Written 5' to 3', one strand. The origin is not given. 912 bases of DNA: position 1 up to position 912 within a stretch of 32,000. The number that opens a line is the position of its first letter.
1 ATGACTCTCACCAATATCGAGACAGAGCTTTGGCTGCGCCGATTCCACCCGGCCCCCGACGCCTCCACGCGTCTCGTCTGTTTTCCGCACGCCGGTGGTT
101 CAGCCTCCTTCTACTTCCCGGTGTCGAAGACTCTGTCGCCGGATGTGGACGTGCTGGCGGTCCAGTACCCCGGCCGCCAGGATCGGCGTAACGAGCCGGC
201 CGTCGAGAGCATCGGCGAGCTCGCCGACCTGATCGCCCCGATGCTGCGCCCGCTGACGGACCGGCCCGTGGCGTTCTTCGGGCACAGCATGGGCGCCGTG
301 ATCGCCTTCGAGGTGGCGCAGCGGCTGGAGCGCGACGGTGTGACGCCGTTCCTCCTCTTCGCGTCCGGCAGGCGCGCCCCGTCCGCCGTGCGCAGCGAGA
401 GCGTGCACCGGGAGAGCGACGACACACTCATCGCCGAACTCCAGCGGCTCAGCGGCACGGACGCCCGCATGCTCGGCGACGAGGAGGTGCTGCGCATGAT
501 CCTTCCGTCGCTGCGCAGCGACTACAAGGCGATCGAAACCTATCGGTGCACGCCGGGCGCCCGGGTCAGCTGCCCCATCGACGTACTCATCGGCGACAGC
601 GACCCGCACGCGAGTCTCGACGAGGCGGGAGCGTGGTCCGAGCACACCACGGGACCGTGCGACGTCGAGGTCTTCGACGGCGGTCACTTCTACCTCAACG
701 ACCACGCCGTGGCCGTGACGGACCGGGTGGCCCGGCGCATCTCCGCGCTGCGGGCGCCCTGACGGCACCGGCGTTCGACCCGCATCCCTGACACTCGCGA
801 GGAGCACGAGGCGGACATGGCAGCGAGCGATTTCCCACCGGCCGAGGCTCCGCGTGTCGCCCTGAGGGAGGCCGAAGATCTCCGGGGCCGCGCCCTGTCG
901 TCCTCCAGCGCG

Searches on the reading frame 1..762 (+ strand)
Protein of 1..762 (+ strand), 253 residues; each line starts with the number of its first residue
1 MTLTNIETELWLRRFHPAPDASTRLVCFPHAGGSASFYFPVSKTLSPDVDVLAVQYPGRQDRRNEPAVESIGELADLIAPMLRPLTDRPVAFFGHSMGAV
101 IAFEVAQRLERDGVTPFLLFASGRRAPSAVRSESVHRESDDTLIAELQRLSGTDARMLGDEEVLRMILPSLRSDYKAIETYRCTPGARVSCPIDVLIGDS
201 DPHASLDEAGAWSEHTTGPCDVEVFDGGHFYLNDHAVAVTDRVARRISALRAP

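Call 5: search_protein_families(library=pfam, proteins=[window:1-762:+], max_evalue=0.01)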
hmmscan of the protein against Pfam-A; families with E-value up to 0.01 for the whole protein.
window:1-762:+ (253 aa): 5 families
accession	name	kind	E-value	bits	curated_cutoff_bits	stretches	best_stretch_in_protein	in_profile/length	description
PF00975.26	Thioesterase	-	7.4e-62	210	26.4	1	24-244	2-223/226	Thioesterase domain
PF12697.13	Abhydrolase_6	-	2.3e-13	51.8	26.3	1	30-240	5-215/217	Alpha/beta hydrolase family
PF00561.26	Abhydrolase_1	-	4.4e-06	27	25.8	1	30-109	7-90/245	alpha/beta hydrolase fold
PF12146.15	Hydrolase_4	-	0.00045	20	27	1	74-121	62-108/239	Serine aminopeptidase, S33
PF20408.4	Abhydrolase_11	-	0.0014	18.9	27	0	69-145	55-133/193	Alpha/beta hydrolase domain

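Call 8: search_protein_families(library=ncbifam, proteins=[window:1-762:+], max_evalue=1)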
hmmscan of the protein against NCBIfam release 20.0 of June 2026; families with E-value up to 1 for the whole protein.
window:1-762:+ (253 aa): 13 families
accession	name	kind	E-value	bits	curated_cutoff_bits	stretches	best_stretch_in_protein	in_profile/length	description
NF051488.1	bifunc_PcaDC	exception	1.8e-09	37.2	390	1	21-248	11-251/375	bifunctional 3-oxoadipate enol-lactonase/4-carboxymuconolactone decarboxylase PcaDC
NF011457.0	PRK14875.1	equivalog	1.1e-07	31.2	307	1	31-122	141-231/372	acetoin dehydrogenase dihydrolipoyllysine-residue acetyltransferase subunit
NF040607.1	mycolic_Pks13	equivalog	1.9e-06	25.6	2100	1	12-114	1410-1506/1680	polyketide synthase Pks13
TIGR02240.1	PHA_depoly_arom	equivalog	3.6e-06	26.6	250.6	1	16-107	19-110/276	poly(3-hydroxyalkanoate) depolymerase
NF051487.1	bifunc_PcaCD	exception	4e-06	26.2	430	1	21-132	170-281/413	bifunctional 4-carboxymuconolactone decarboxylase/3-oxoadipate enol-lactonase PcaCD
TIGR02427.1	protocat_pcaD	equivalog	9.5e-06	25.2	255.85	1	22-109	13-100/251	3-oxoadipate enol-lactonase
TIGR03611.1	RutD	equivalog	6.4e-05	22.4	238.5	1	15-109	5-101/258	pyrimidine utilization protein D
TIGR03056.1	bchO_mg_che_rel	equivalog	0.0039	16.3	172.55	1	31-108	37-115/278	alpha/beta fold hydrolase BchO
TIGR03695.1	menH_SHCHC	equivalog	0.005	16.3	208.55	1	33-111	13-94/252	2-succinyl-6-hydroxy-2,4-cyclohexadiene-1-carboxylate synthase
NF007605.2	PRK10252.1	equivalog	0.0052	14.3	2400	1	23-115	1066-1157/1292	enterobactin non-ribosomal peptide synthetase EntF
NF050089.1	i_nPHAscl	equivalog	0.019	14.1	300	1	34-122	30-117/288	intracellular short-chain-length polyhydroxyalkanoate depolymerase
NF006449.0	PRK08775.1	equivalog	0.023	13.6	296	1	49-129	101-180/344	homoserine O-succinyltransferase MetX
NF008340.0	PRK11126.1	equivalog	0.12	11.6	261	1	32-111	24-101/255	2-succinyl-6-hydroxy-2,4-cyclohexadiene-1-carboxylate synthase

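Call 12: find_encoding_contigs(protein=window:1-762:+, flank=10000, max_places=6)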
Protein window:1-762:+ (253 aa): no gene with exactly this product is on record in the collection.

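Call 19: find_related_loci(query=window:1-762:+, collection=genome_contigs, flank=10000)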
Query window:1-762:+ (253 aa) in genome_contigs; peptide patterns used: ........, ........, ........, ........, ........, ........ (x = any residue, [..] = any of these).
600 stretches matched a pattern (row limit reached: there are more); 585 encode a relative of the query (tblastn E <= 1e-3); the best 80 are kept; 80 distinct loci.
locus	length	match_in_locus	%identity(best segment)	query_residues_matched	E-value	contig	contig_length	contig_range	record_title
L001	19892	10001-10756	76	1-252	2e-129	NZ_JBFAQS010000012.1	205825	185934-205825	Micromonospora sp. NPDC049274 NPDC049274_149_G6.ctg-0012, whole genome shotgun sequence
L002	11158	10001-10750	61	1-249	8e-105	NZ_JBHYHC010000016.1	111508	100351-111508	Umezawaea sp. NPDC059074 NPDC059074_T45_D1.ctg-0016, whole genome shotgun sequence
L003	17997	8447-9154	65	1-236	1e-103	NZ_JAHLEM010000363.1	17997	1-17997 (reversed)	Streptomyces niphimycinicus strain 4503 contig363, whole genome shotgun sequence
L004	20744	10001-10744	61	1-247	6e-103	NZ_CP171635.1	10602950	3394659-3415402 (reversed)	Lentzea sp. JNUCC 0626 strain JNUCC chromosome, complete genome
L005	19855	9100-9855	62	1-252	3e-102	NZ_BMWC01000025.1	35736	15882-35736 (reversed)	Streptomyces lomondensis strain JCM 4866 sequence25, whole genome shotgun sequence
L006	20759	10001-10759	58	1-253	2e-101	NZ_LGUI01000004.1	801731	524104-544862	Streptomyces eurocidicus strain ATCC 27428 Seur_scaffold14, whole genome shotgun sequence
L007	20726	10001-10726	62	8-249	4e-101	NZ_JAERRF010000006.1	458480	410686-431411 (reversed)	Streptomyces coffeae strain CA1R205 6, whole genome shotgun sequence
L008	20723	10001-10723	64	7-246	8e-101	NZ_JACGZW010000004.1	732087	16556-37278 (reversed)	Amycolatopsis dendrobii strain DR6-1 4, whole genome shotgun sequence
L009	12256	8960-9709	61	1-250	6e-101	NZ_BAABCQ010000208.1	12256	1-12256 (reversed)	Streptomyces marokkonensis strain JCM 17027 sequence208, whole genome shotgun sequence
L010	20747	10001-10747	61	1-249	3e-100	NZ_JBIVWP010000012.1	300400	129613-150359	Streptomyces sp. NPDC091025 NPDC091025_362_C6.ctg-0012, whole genome shotgun sequence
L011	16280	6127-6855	65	9-250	4e-100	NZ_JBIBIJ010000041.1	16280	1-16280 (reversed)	Kitasatospora sp. NPDC008050 NPDC008050_180_H12.ctg-0041, whole genome shotgun sequence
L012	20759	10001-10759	59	1-253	6e-100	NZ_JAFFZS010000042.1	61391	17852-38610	Streptomyces actuosus strain VRA1 NODE_42, whole genome shotgun sequence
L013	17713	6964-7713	59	1-249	7e-100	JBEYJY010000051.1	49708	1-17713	Streptomyces sp. NPDC020096 NPDC020096_91_C3.ctg-0051, whole genome shotgun sequence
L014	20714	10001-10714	62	11-248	1e-99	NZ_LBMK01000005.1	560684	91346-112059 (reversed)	Streptomyces yangpuensis strain fd2-tb scaffold_05.1, whole genome shotgun sequence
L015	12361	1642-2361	61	8-247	9e-100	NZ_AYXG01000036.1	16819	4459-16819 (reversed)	Actinokineospora spheciospongiae strain EG49 contig1274_7, whole genome shotgun sequence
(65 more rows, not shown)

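Call 22: search_protein_families(library=pfam, proteins=[L001:516-1847:+, L001:553-2073:-, L001:2089-3252:+, L001:3256-4455:+, L001:4480-5349:+, L001:5484-8570:+, L001:8593-9783:+, L001:460-2055:+], max_evalue=0.001)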
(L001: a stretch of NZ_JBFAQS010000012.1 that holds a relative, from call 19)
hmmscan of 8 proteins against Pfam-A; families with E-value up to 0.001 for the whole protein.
L001:516-1847:+ (443 aa): 0 families

L001:553-2073:- (506 aa): 0 families

L001:2089-3252:+ (387 aa): 4 families
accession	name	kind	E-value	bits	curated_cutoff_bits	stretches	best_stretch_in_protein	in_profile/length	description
PF00441.29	Acyl-CoA_dh_1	-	2.5e-44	151.5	22.4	1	231-376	1-146/150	Acyl-CoA dehydrogenase, C-terminal domain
PF02770.24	Acyl-CoA_dh_M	-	1.1e-26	93.2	33.3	1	123-218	1-96/97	Acyl-CoA dehydrogenase, middle domain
PF02771.21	Acyl-CoA_dh_N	-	4.5e-25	88.7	22.9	1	6-119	1-113/113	Acyl-CoA dehydrogenase, N-terminal domain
PF08028.16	Acyl-CoA_dh_2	-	2.8e-13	50.8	22.7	1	250-367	5-132/134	Acyl-CoA dehydrogenase, C-terminal domain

L001:3256-4455:+ (399 aa): 0 families

L001:4480-5349:+ (289 aa): 2 families
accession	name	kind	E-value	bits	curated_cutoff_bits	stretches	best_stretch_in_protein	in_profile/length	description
PF02737.24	3HCDH_N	-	2.2e-55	187.8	22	1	8-189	1-179/180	3-hydroxyacyl-CoA dehydrogenase, NAD binding domain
PF00725.27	3HCDH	-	3.9e-31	107.9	22.1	1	192-288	1-97/97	3-hydroxyacyl-CoA dehydrogenase, C-terminal domain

L001:5484-8570:+ (1028 aa): 7 families
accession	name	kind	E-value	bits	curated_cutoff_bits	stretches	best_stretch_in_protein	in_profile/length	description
PF00109.32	ketoacyl-synt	-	8.7e-81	271.7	20.8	1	337-583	2-252/252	Beta-ketoacyl synthase, N-terminal domain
PF02801.28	Ketoacyl-synt_C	-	2.2e-35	121.6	20.8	1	591-708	1-118/119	Beta-ketoacyl synthase, C-terminal domain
PF00698.26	Acyl_transf_1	-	2e-24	87.1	32.7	1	46-295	1-254/319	Acyl transferase domain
PF16197.11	KAsynt_C_assoc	-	2.6e-16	60.4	33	1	712-801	2-83/111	Ketoacyl-synthetase C-terminal extension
PF00550.31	PP-binding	-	6.7e-15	55.5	20.8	1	948-1014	1-67/67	Phosphopantetheine attachment site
PF22336.2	RhiE-like_linker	-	2e-12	47.3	27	1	782-845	1-64/67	RhiE-like, KS-MAT linker domain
PF22621.2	CurL-like_PKS_C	-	8.6e-12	45.3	27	1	780-841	2-64/64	CurL-like, PKS C-terminal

L001:8593-9783:+ (396 aa): 1 family
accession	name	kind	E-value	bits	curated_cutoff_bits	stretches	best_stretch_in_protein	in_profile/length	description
PF00067.27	p450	-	4.1e-29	102.1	22.8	1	214-365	245-432/462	Cytochrome P450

L001:460-2055:+ (531 aa): 2 families
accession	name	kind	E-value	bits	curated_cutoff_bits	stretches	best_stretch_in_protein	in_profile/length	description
PF00501.34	AMP-binding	-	1e-46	159.9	29.9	1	36-392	6-384/384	AMP-binding enzyme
PF13193.12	AMP-binding_C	-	2.3e-11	44.9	24.5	1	443-517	2-76/76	AMP-binding enzyme C-terminal domain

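Call 68: search_protein_families(library=ncbifam, proteins=[L001:3256-4455:+, L001:2089-3252:+, L001:4480-5349:+, L001:460-2055:+], max_evalue=0.00001)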
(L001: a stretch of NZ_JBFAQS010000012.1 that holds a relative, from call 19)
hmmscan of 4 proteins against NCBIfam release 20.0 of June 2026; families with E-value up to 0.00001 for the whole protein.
L001:3256-4455:+ (399 aa): 3 families
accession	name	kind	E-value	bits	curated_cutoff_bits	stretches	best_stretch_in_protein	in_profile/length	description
NF005479.0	PRK07080.1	equivalog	1.4e-48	165.5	357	1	90-389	17-313/318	amino acid--[acyl-carrier-protein] ligase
NF002120.0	PRK00960.1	equivalog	1.7e-42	145.7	611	1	89-388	192-502/518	serine--tRNA ligase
TIGR00415.1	serS_MJ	equivalog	2.6e-31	108.7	489.55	1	133-388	235-499/518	serine--tRNA ligase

L001:2089-3252:+ (387 aa): 22 families
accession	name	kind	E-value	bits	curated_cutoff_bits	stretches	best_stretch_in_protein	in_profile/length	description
NF053553.1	prodigi_MBC_PigA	equivalog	7.7e-122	407.1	500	1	1-380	1-380/381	prodigiosin MBC biosynthesis dehydrogenase PigA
NF045652.1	ProlPCPDhRedW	equivalog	5.2e-117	390.8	650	1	7-378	2-372/376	L-prolyl-[peptidyl-carrier protein] dehydrogenase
NF042972.1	AcrlCoAredClosAcrC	equivalog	4.6e-90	302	640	1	1-377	1-374/378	acryloyl-CoA reductase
NF045552.1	GlutCoADH_Des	equivalog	1.2e-71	241.9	470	1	1-376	1-376/387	glutaryl-CoA dehydrogenase Acd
NF042439.1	SulpropCoADesulf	equivalog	3.9e-61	206.9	600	1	27-377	16-368/379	3-sulfinopropanoyl-CoA desulfinase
NF058590.1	AcCoDHFadEBacil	equivalog_domain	2e-60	205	600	1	6-377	22-408/586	acyl-CoA dehydrogenase FadE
NF043006.1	CyhCrbnylCoADH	equivalog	3.2e-59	200.8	650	1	47-376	47-372/380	cyclohexane-1-carbonyl-CoA dehydrogenase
NF008997.0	PRK12341.1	equivalog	1.3e-57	195.6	537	1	1-371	1-368/382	acyl-CoA dehydrogenase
TIGR03207.1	cyc_hxne_CoA_dh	equivalog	3e-57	194.1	575.35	1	5-376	1-368/372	cyclohexanecarboxyl-CoA dehydrogenase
NF002885.1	PRK03354.1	equivalog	3.2e-44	151.5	540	1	1-371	1-365/378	crotonobetainyl-CoA dehydrogenase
TIGR03203.1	pimD_small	equivalog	6e-39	134.2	652.7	1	2-350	1-347/378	pimeloyl-CoA dehydrogenase small subunit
NF052270.1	Staph_DH_FadE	equivalog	6.7e-33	114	600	1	95-376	113-390/400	acyl-CoA dehydrogenase FadE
NF049984.1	Rv1679_FadE16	equivalog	1.7e-26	93.4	600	1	27-370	16-356/371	Rv1679 family acyl-CoA dehydrogenase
TIGR04022.1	sulfur_SfnB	equivalog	3.9e-26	91.8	430.9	1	19-359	17-360/391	SfnB family sulfur acquisition oxidoreductase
TIGR03204.1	pimC_large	equivalog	9.1e-26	90.6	623.85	1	47-335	54-332/395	pimeloyl-CoA dehydrogenase large subunit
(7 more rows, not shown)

L001:4480-5349:+ (289 aa): 20 families
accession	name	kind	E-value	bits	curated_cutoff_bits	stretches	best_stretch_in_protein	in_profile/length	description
NF004474.0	PRK05808.1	subfamily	5.1e-91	304.9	408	1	5-288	2-282/283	3-hydroxybutyryl-CoA dehydrogenase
NF005715.0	PRK07530.1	equivalog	1.4e-83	280.7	420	1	4-288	2-283/292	3-hydroxybutyryl-CoA dehydrogenase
NF006124.0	PRK08268.1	subfamily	5.8e-78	263.1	508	1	3-288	4-287/507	3-hydroxyacyl-CoA dehydrogenase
NF006722.0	PRK09260.1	equivalog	7e-78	261.8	429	1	6-288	2-281/289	3-hydroxyacyl-CoA dehydrogenase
NF005875.0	PRK07819.1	subfamily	9.6e-71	238.5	319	1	4-288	3-286/287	3-hydroxybutyryl-CoA dehydrogenase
NF004699.0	PRK06035.1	equivalog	1.7e-61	208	500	1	5-281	2-278/294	3-hydroxyacyl-CoA dehydrogenase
TIGR02279.1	PaaC-3OHAcCoADH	equivalog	7.5e-59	199.9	669.4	1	5-288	4-285/503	3-hydroxyacyl-CoA dehydrogenase PaaH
NF008727.0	PRK11730.1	equivalog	1.5e-57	195.4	870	1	3-288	310-592/717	fatty acid oxidation complex subunit alpha FadB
NF008363.0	PRK11154.1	equivalog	2e-55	188.2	869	1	2-288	305-586/708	fatty acid oxidation complex subunit alpha FadJ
NF006143.0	PRK08293.1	equivalog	8.5e-51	173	312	1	4-288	2-287/291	3-hydroxyacyl-CoA dehydrogenase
TIGR02440.1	FadJ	equivalog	1.6e-48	165.5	968.45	1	3-288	301-581/699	fatty acid oxidation complex subunit alpha FadJ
TIGR02437.1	FadB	equivalog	1.6e-47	162.3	933.55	1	3-288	310-592/714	fatty acid oxidation complex subunit alpha FadB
NF006125.0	PRK08269.1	equivalog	1.1e-46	159.5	427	1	4-288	3-296/334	3-hydroxybutyryl-CoA dehydrogenase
TIGR02441.1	fa_ox_alpha_mit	equivalog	6.5e-46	156.7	964.65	1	3-288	332-613/737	fatty acid oxidation complex subunit alpha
NF042925.1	FHMPC_DH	equivalog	5.4e-42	144.1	500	1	8-288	2-280/304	5-formyl-3-hydroxy-2-methylpyridine 4-carboxylate 5-dehydrogenase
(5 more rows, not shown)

L001:460-2055:+ (531 aa): 104 families (the best 25 are shown)
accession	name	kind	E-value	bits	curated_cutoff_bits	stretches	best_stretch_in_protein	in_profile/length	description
NF004837.0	PRK06187.1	subfamily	9.3e-66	222.2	476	1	175-527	167-522/531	long-chain-fatty-acid--CoA ligase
NF004838.1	PRK06188.1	equivalog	2.4e-54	184.5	875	1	31-526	15-522/524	fatty-acid--CoA ligase FadD8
NF009071.0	PRK12406.1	subfamily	5.3e-50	170.3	701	1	183-524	158-499/510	acyl-CoA synthetase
NF004797.0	PRK06145.1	equivalog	3.7e-48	164.1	850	1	37-526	14-494/499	acyl-CoA synthetase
NF006182.0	PRK08316.1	subfamily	3.5e-47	161.1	663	1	176-526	169-516/523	fatty acyl-CoA synthetase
NF004822.0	PRK06178.1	equivalog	8.9e-47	159.9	782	1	174-527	209-567/571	acyl-CoA synthetase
NF005702.0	PRK07514.1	subfamily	2.2e-45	155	558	1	51-526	30-499/506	malonyl-CoA synthase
NF004114.0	PRK05605.1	equivalog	6.6e-45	153.5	766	1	177-517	220-559/575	long-chain-fatty-acid--CoA ligase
NF005801.1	PRK07656.1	equivalog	3.2e-44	151.4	657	1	54-524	30-500/500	FadD3 family acyl-CoA ligase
NF006572.0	PRK09088.1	equivalog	2.3e-43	148.6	696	1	165-526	127-486/491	acyl-CoA synthetase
NF004758.0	PRK06087.1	equivalog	4.8e-43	147.4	736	1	179-525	189-533/548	medium-chain fatty-acid--CoA ligase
NF006181.0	PRK08314.1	subfamily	5.3e-42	143.8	705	1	177-517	203-544/563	long-chain-fatty-acid--CoA ligase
NF005676.0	PRK07470.1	equivalog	4.4e-41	141.1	774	1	184-525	182-527/544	acyl-CoA synthetase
NF009233.0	PRK12583.1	subfamily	6.9e-41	140.3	832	1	183-527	206-550/558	fatty acid CoA ligase family protein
TIGR01733.1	AA-adenyl-dom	subfamily_domain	1.6e-40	139.2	317.4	1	71-458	21-409/409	amino acid adenylation domain-containing protein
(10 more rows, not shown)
